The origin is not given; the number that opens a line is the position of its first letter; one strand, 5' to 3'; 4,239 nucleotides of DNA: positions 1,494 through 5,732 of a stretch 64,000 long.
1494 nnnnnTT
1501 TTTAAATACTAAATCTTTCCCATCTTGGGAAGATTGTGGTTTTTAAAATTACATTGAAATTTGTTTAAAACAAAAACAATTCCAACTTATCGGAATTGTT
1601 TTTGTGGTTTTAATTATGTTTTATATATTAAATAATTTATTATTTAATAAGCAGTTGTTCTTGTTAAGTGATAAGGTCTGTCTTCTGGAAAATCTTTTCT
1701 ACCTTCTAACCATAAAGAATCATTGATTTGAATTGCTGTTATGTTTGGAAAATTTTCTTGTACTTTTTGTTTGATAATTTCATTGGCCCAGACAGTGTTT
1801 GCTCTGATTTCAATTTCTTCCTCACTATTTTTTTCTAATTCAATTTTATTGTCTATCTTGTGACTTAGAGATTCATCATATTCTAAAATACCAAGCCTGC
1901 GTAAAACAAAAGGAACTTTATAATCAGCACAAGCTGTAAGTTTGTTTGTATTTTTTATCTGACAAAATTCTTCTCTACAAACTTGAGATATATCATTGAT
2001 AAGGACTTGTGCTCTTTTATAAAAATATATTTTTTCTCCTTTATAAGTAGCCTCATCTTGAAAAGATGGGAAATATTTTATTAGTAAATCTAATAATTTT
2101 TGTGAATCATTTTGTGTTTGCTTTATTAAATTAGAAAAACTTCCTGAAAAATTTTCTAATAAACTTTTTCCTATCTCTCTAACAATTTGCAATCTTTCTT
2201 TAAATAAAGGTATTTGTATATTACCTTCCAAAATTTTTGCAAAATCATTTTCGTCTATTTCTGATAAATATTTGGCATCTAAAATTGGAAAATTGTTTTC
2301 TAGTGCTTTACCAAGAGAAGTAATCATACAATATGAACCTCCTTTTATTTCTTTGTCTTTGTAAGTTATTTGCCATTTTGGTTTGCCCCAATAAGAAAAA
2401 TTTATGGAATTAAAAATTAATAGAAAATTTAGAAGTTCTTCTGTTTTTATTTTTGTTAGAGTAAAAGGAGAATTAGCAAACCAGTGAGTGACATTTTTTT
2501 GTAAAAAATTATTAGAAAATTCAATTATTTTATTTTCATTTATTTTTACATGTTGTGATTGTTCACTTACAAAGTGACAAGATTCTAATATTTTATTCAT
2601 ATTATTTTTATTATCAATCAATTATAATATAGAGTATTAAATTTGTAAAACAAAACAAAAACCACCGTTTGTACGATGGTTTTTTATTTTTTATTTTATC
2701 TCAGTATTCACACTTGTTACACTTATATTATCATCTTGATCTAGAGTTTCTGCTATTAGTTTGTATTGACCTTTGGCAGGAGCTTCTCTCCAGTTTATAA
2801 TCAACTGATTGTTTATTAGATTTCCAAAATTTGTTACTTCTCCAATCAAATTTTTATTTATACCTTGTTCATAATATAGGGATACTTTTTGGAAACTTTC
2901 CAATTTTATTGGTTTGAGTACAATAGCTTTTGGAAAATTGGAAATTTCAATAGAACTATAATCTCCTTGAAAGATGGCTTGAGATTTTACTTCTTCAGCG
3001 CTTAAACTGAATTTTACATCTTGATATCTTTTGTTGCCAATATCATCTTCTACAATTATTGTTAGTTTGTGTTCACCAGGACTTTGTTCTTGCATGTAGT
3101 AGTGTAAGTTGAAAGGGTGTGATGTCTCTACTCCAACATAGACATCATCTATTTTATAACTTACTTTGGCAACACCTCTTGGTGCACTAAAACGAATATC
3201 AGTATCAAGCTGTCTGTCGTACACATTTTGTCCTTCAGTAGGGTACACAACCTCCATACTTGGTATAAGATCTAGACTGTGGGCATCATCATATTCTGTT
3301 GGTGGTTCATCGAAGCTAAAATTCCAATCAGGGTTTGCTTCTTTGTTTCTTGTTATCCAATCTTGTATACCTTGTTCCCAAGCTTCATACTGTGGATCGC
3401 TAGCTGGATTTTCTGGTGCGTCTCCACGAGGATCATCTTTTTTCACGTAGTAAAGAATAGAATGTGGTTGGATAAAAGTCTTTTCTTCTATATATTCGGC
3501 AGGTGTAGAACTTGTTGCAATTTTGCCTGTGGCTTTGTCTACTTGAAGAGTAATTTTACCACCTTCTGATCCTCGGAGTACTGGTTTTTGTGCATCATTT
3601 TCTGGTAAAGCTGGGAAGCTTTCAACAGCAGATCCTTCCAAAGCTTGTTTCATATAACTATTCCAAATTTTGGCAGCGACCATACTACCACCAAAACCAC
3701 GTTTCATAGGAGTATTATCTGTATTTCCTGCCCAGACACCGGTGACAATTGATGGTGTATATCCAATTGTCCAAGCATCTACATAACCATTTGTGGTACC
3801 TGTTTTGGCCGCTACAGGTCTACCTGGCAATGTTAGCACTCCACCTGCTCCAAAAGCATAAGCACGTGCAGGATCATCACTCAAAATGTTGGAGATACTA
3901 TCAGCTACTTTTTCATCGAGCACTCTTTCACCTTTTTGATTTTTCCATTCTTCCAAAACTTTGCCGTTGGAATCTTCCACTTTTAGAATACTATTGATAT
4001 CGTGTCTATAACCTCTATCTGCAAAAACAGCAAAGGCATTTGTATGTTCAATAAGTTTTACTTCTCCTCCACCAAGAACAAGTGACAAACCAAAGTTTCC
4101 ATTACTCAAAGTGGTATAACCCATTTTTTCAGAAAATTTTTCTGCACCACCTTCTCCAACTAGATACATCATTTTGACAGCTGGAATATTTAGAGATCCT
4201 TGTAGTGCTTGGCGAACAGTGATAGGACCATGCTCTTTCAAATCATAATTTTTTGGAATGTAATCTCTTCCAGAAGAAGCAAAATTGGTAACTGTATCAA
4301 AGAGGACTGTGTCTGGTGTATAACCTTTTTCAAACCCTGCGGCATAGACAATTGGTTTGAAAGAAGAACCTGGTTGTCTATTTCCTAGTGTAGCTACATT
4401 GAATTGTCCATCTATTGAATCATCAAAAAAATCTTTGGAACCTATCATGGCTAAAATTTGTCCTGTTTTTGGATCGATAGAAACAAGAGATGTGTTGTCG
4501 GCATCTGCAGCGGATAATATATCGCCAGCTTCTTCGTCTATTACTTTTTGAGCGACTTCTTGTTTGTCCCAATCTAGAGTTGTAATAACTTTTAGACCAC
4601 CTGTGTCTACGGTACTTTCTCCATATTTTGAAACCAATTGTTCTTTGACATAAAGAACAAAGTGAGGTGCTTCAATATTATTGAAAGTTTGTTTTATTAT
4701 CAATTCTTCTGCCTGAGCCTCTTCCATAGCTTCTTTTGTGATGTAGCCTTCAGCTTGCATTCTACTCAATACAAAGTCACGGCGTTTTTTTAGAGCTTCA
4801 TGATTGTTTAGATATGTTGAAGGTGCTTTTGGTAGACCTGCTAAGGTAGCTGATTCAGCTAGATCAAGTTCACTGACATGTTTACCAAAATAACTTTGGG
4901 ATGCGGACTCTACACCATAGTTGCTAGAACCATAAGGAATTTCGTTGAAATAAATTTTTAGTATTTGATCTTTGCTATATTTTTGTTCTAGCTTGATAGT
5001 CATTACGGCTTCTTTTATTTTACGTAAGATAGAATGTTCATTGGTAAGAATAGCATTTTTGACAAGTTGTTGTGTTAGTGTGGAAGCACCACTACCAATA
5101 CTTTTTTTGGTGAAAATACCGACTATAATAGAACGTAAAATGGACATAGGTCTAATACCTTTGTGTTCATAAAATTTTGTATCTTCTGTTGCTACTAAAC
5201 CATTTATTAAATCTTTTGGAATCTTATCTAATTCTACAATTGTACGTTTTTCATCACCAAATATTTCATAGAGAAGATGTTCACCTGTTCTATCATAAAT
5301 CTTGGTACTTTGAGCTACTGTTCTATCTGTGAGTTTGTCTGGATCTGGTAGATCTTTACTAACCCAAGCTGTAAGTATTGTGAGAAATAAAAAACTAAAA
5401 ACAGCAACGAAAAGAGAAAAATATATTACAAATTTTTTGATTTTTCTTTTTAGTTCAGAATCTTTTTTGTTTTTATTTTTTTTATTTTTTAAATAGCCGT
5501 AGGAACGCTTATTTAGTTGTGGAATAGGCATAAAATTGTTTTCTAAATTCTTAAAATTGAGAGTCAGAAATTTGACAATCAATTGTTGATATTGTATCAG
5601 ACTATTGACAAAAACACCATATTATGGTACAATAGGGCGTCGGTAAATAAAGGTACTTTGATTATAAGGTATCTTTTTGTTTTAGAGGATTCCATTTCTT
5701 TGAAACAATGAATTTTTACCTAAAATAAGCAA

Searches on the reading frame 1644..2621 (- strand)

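Call 8: search_protein_families(library=pfam, proteins=[window:1644-2621:-], max_evalue=0.001)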
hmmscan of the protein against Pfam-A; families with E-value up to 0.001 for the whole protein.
window:1644-2621:- (325 aa): 1 family
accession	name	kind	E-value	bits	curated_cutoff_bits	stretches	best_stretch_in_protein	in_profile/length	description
PF10343.14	Q_salvage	-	2.1e-71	241.2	25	1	59-323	6-283/285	Queuosine salvage protein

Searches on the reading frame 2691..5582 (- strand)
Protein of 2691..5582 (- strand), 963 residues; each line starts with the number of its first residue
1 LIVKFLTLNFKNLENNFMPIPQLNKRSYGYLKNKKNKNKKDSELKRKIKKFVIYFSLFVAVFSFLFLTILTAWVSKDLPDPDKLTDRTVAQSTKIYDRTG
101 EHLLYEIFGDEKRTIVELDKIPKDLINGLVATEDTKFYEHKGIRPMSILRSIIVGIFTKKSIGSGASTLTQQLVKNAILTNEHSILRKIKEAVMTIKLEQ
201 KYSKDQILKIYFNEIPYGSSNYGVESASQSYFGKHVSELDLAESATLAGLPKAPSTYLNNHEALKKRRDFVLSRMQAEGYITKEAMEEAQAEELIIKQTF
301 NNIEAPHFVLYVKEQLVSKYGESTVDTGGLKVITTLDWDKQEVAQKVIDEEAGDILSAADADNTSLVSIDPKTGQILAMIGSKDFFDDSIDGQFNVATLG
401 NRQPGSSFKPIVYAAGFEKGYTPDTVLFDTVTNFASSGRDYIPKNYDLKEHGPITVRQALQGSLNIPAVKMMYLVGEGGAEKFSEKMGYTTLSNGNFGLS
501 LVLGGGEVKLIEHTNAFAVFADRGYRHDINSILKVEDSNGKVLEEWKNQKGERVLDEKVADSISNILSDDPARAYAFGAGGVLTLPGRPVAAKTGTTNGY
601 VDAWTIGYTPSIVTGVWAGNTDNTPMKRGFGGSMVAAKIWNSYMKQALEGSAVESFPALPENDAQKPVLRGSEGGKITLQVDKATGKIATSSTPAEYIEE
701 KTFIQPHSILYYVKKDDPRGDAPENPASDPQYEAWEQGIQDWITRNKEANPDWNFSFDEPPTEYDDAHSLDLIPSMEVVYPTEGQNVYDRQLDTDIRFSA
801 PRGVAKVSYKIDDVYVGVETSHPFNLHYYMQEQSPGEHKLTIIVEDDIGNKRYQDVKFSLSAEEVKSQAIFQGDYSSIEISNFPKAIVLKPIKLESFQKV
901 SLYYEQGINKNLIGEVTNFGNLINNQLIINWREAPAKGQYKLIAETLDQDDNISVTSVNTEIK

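Call 8: search_protein_families(library=pfam, proteins=[window:2691-5582:-], max_evalue=0.001)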
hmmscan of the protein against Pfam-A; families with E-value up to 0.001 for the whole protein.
window:2691-5582:- (963 aa): 3 families
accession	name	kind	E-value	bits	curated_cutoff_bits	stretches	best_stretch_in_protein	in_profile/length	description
PF00912.28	Transgly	-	2e-59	200.5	27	1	104-276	5-178/178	Transglycosylase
PF00905.27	Transpeptidase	-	2.5e-24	86.4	22.1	1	366-644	3-298/299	Penicillin binding protein transpeptidase domain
PF17957.7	Big_7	-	2.1e-06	28.7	24.1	1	774-842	1-70/70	Bacterial Ig domain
